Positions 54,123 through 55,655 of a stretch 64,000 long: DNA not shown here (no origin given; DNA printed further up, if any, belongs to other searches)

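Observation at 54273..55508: Orphan ParB-family protein with a GHRR arginine patch instead of GERR, and no ParA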

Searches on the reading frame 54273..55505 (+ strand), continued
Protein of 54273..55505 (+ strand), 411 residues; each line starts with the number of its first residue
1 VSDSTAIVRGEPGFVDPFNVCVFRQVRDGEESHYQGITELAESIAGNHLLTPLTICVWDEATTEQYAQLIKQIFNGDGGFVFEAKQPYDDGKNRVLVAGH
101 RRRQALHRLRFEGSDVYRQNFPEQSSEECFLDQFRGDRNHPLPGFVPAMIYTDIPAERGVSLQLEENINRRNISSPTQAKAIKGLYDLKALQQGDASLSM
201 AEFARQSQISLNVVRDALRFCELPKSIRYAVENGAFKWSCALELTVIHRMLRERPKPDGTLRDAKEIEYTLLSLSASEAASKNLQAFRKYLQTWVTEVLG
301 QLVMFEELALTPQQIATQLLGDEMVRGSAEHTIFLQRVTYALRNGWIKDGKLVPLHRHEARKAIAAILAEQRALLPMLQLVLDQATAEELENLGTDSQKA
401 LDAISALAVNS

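Call 68: search_solved_structures(query=A2, max_evalue=0.001, show_alignments=5)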
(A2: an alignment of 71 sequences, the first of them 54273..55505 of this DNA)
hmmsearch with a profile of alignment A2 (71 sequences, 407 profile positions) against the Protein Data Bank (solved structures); distinct sequences matched with E-value up to 0.001: 12.
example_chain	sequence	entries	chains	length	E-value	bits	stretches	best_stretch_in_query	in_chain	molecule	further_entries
1vz0_A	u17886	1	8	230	1.1e-18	70.6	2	157-254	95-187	Chromosome-partitioning protein Spo0J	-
6sdk_A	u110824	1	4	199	3.6e-18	68.9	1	168-285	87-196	Stage 0 sporulation protein J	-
7bnk_A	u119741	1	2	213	1.6e-16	63.4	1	157-285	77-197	ParB family protein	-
7ol9_A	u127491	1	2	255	1.7e-16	63.4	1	160-288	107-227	Nucleoid occlusion protein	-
7nfu_A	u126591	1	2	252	2.7e-15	59.4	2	158-288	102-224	Nucleoid occlusion protein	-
7o0n_A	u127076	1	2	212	2.7e-15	59.4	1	157-285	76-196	ParB family protein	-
7bnr_A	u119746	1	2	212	8.3e-15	57.8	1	157-285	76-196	ParB family protein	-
7ng0_A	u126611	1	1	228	1.9e-14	56.6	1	158-288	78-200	Nucleoid occlusion protein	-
4umk_A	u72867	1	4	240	1.6e-11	47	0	41-69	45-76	PROBABLE CHROMOSOME-PARTITIONING PROTEIN PARB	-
6t1f_A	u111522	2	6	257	1.1e-10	44.3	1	165-263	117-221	Chromosome-partitioning protein ParB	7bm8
6y93_A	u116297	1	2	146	3.7e-09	39.2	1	168-288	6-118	Nucleoid occlusion protein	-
6s6h_A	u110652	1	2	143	0.00013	24.2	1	167-267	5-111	Chromosome-partitioning protein ParB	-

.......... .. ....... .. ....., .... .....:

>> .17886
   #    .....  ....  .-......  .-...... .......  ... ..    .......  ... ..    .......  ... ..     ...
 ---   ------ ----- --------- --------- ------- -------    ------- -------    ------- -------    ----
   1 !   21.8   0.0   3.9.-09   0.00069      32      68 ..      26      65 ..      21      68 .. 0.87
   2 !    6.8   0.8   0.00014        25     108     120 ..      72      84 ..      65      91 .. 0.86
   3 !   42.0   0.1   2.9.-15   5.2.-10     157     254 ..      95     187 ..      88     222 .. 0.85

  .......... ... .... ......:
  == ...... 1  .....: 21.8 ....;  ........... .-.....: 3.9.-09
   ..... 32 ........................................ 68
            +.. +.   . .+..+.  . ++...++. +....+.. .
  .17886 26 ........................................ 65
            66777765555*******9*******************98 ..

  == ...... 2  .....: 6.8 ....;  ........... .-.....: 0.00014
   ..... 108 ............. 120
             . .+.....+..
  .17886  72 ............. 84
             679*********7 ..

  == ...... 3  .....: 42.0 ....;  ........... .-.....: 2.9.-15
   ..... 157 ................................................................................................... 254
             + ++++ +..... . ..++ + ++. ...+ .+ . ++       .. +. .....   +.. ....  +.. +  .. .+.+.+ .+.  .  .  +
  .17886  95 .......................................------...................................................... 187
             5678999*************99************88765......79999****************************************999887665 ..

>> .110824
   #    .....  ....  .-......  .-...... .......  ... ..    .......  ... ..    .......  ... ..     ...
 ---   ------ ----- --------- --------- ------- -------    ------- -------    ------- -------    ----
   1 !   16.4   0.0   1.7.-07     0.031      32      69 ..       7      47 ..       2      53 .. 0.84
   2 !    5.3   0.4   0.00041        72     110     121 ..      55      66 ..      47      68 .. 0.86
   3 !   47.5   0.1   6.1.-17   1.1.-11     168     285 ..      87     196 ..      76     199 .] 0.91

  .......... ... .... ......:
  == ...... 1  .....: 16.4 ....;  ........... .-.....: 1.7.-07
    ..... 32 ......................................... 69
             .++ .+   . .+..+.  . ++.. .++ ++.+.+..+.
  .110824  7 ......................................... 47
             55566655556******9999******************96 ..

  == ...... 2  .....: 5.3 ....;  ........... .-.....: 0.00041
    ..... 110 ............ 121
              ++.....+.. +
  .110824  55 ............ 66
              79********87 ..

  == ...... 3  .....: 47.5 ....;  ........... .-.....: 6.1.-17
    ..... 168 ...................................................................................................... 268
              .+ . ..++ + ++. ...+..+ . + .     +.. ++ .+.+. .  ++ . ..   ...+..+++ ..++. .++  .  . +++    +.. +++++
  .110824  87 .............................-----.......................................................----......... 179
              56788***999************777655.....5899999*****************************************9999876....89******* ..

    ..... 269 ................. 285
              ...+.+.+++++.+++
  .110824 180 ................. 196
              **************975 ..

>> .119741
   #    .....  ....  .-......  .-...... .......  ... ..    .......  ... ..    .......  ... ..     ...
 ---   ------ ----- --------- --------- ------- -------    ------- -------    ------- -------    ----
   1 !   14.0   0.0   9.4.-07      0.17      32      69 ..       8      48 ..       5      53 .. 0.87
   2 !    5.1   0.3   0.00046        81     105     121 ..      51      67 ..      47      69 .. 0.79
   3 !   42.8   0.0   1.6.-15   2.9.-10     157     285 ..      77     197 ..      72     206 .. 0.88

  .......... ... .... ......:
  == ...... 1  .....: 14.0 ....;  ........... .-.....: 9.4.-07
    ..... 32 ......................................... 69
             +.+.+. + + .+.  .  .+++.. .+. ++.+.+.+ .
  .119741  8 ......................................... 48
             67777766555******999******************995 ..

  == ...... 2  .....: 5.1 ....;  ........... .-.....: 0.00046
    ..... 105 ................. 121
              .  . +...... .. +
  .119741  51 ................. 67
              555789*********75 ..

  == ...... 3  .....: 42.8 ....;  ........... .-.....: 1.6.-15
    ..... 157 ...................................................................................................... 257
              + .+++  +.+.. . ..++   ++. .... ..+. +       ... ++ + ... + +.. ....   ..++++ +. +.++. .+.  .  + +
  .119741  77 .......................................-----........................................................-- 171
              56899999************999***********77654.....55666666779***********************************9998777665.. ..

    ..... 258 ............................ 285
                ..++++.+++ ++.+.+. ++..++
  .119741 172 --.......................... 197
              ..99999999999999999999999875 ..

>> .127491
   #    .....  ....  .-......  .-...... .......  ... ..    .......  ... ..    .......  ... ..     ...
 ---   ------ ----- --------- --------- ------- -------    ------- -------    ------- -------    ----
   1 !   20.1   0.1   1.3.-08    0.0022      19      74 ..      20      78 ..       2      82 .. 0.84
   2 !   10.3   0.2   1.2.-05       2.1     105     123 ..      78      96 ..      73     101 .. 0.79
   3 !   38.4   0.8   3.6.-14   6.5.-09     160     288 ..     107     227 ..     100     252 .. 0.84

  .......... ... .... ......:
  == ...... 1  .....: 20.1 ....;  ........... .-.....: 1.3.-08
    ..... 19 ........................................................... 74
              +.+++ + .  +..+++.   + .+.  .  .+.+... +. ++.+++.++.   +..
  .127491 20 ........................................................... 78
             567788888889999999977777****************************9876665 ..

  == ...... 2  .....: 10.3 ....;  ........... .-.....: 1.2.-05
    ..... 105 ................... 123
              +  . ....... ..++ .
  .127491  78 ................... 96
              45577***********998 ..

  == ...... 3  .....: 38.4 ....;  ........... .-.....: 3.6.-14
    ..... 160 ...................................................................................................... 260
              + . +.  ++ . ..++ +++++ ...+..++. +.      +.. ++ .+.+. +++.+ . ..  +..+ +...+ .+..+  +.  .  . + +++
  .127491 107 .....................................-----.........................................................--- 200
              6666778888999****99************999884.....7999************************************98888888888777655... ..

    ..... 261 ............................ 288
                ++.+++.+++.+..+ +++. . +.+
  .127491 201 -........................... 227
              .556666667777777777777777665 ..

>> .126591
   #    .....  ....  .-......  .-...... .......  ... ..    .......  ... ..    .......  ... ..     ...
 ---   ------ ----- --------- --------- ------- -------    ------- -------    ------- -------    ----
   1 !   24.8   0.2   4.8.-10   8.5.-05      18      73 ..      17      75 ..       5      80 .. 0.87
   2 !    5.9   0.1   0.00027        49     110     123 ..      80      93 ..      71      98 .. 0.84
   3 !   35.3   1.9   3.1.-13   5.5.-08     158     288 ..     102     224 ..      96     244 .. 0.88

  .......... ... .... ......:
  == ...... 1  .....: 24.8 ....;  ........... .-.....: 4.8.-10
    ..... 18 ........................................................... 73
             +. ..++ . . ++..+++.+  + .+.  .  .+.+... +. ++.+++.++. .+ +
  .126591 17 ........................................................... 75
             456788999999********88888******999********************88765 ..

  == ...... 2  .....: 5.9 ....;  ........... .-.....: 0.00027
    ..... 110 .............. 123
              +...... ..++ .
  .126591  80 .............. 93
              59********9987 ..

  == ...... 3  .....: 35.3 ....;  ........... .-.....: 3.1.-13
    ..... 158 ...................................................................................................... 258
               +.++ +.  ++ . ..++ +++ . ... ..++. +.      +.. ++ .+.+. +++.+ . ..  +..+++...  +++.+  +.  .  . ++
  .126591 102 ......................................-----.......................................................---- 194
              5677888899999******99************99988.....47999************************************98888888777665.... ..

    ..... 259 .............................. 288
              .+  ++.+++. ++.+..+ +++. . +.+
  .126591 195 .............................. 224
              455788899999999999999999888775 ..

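Call 69: find_encoding_contigs(protein=P0017, flank=6000, max_places=1)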
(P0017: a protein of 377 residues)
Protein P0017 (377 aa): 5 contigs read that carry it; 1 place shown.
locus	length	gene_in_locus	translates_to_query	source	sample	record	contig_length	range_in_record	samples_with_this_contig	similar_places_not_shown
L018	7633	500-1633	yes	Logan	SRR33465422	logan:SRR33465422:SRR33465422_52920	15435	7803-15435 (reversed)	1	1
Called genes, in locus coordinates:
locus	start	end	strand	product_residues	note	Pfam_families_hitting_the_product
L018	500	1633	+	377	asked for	PF02195:ParB_N (faint)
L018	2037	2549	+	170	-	PF00717:Peptidase_S24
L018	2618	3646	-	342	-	PF18920:DUF5671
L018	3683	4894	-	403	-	PF02812:ELFV_dehydrog_N, PF00208:ELFV_dehydrog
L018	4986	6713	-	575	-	PF03717:PBP_dimer (faint), PF00905:Transpeptidase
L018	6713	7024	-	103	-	-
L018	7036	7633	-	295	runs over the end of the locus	PF01795:Methyltransf_5, PF01189:Methyltr_RsmB-F (faint)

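Call 70: find_encoding_contigs(protein=P0021, flank=6000, max_places=1)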
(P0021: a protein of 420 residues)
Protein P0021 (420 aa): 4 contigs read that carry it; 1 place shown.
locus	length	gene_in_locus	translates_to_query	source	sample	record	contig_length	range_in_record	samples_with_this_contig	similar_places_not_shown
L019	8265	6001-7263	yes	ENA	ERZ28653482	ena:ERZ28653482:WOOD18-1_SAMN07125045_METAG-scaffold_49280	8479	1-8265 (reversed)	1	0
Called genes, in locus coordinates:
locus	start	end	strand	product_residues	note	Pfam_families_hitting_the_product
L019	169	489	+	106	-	-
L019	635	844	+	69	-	PF01165:Ribosomal_S21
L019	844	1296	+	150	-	PF09424:YqeY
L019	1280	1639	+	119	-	PF01219:DAGK_prokar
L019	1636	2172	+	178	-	PF13238:AAA_18, PF13671:AAA_33, PF00406:ADK, PF13207:AAA_17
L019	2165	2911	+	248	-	PF00557:Peptidase_M24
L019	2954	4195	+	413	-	PF11104:PilM_2 (faint), PF02491:SHS2_FTSA, PF06723:MreB_Mbl, PF14450:FtsA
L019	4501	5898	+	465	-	PF00091:Tubulin, PF12327:FtsZ_C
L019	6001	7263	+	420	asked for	-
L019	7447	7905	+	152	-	PF22811:Zn_ribbon_NrdR, PF03477:ATP-cone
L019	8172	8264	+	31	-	?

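Call 71: find_encoding_contigs(protein=P0011, flank=6000, max_places=1)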
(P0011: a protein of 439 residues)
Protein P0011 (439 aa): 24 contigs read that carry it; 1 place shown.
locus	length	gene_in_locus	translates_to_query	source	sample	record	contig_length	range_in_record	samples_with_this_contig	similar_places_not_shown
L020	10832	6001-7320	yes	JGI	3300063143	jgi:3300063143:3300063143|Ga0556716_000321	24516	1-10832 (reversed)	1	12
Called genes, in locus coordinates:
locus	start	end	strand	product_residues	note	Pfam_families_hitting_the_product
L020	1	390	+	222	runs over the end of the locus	-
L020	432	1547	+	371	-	-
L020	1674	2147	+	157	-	-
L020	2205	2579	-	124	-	-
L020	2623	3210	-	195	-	PF01381:HTH_3, PF12844:HTH_19, PF13443:HTH_26 (weak), PF13560:HTH_31, PF00011:HSP20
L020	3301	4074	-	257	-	-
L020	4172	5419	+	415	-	-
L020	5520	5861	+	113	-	-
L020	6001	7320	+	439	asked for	-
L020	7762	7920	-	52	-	-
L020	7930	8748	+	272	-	PF02475:TRM5-TYW2_MTfase (weak), PF05575:V_cholerae_RfbT (weak), PF05050:Methyltransf_21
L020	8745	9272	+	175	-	-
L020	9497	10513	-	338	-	PF02661:Fic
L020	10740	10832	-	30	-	?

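Call 83: list_cluster_members(proteins=[P0015, P0018, P0019, P0020, P0022, P0023, P0025, P0027, P0029, P0030])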
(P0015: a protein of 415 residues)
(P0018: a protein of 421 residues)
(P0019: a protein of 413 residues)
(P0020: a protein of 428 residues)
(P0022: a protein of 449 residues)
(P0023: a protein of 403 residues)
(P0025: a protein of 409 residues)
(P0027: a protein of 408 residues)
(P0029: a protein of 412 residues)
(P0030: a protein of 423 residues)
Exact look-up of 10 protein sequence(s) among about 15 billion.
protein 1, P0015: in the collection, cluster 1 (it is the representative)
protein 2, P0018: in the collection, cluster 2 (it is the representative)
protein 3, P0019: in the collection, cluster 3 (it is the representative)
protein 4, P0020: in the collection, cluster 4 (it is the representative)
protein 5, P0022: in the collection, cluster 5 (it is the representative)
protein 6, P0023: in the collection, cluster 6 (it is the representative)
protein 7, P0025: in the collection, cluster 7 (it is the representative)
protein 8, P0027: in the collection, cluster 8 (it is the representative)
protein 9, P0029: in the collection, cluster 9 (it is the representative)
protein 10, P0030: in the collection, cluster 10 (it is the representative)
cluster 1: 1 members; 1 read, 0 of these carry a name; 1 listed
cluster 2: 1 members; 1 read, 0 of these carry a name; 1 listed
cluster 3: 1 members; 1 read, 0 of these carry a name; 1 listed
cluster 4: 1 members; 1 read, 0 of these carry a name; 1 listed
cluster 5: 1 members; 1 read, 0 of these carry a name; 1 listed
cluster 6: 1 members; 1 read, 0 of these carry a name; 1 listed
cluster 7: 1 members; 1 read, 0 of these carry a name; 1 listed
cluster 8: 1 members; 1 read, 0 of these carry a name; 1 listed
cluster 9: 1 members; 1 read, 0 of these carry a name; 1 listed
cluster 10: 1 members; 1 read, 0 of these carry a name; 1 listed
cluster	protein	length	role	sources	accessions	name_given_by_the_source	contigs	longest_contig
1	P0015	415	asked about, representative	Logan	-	-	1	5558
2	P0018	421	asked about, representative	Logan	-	-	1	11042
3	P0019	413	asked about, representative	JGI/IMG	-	-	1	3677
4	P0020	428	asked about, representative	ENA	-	-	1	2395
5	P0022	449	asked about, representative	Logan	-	-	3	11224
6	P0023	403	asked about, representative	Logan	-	-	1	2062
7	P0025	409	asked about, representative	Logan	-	-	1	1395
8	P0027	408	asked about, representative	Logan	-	-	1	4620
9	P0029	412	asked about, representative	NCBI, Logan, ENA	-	-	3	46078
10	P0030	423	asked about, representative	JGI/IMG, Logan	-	-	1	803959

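Call 84: find_encoding_contigs(protein=P0030, flank=10000, max_places=1)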
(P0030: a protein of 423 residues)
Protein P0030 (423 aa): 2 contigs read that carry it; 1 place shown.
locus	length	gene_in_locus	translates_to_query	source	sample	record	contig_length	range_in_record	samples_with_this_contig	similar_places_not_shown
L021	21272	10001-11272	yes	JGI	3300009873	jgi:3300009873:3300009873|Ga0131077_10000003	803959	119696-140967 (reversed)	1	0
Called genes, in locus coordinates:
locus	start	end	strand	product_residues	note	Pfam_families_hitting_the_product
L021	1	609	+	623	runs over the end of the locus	PF06480:FtsH_ext, PF00004:AAA, PF13191:AAA_16 (faint), PF17862:AAA_lid_3, PF01434:Peptidase_M41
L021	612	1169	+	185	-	PF10502:Peptidase_S26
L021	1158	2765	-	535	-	PF09972:DUF2207 (weak), PF20990:DUF2207_C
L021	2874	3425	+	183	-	PF00404:Dockerin_1 (weak)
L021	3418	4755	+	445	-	-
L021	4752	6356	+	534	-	PF03023:MurJ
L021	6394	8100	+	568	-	PF00009:GTP_EFTU, PF01926:MMR_HSR1 (faint), PF14492:EFG_III (faint), PF00679:EFG_C, PF06421:LepA_C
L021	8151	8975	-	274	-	-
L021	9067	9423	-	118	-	-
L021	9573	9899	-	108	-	PF01035:DNA_binding_1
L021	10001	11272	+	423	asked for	PF02195:ParB_N (faint)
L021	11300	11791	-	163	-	PF02643:DUF192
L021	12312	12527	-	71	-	PF00216:Bac_DNA_binding, PF18175:HU-CCDC81_bac_2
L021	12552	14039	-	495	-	PF12072:RNase_Y_N, PF00013:KH_1 (weak), PF01966:HD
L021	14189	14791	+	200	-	-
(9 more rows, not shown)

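Call 85: find_encoding_contigs(protein=P0029, flank=10000, max_places=1)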
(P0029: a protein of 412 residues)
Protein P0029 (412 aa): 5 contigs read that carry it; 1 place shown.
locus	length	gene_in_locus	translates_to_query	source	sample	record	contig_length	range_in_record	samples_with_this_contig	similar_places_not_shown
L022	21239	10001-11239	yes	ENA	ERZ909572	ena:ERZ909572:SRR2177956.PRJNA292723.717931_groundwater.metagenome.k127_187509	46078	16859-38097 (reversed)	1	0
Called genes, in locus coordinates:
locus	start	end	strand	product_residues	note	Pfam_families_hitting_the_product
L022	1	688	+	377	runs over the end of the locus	PF18884:TSP3_bac (faint)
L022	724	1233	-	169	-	-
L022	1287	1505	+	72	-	-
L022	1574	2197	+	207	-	-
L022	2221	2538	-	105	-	-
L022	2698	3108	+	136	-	-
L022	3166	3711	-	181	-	-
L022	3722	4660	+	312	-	-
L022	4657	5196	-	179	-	-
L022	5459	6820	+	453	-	-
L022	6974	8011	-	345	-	PF01177:Asp_Glu_race, PF00856:SET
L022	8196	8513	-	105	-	-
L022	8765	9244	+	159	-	-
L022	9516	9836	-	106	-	-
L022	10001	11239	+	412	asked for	-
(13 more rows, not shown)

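Call 86: find_encoding_contigs(protein=P0015, flank=5000, max_places=1)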
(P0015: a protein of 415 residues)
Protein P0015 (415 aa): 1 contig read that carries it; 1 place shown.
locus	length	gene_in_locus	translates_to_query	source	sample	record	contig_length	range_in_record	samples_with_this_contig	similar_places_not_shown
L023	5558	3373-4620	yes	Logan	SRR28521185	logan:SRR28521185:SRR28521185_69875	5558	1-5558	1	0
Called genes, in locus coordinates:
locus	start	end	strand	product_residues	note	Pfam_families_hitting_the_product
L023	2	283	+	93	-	?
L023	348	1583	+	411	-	PF11104:PilM_2 (faint), PF14450:FtsA (weak), PF02491:SHS2_FTSA, PF06277:EutA (weak), PF06723:MreB_Mbl, PF14450:FtsA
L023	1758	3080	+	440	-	PF00091:Tubulin, PF12327:FtsZ_C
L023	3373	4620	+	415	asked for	-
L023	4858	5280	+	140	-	PF22811:Zn_ribbon_NrdR, PF03477:ATP-cone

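Call 103: find_related_loci(query=A7, collection=viral_contigs, flank=6000)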
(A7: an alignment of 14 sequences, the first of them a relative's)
Query A7 (435 aa) in viral_contigs; peptide patterns used: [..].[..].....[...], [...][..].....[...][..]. (x = any residue, [..] = any of these).
180 stretches matched a pattern; 1 encode a relative of the query (tblastn E <= 1e-3); 1 distinct loci.
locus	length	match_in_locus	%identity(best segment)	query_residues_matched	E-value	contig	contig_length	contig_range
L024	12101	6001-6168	32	31-122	2e-6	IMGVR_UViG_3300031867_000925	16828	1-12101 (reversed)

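Call 108: search_dna_similar(query=window:54273-55505:+, collection=plasmids, mode=protein, max_evalue=0.001, max_rows=10)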
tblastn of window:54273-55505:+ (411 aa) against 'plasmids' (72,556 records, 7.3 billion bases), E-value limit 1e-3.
No match.
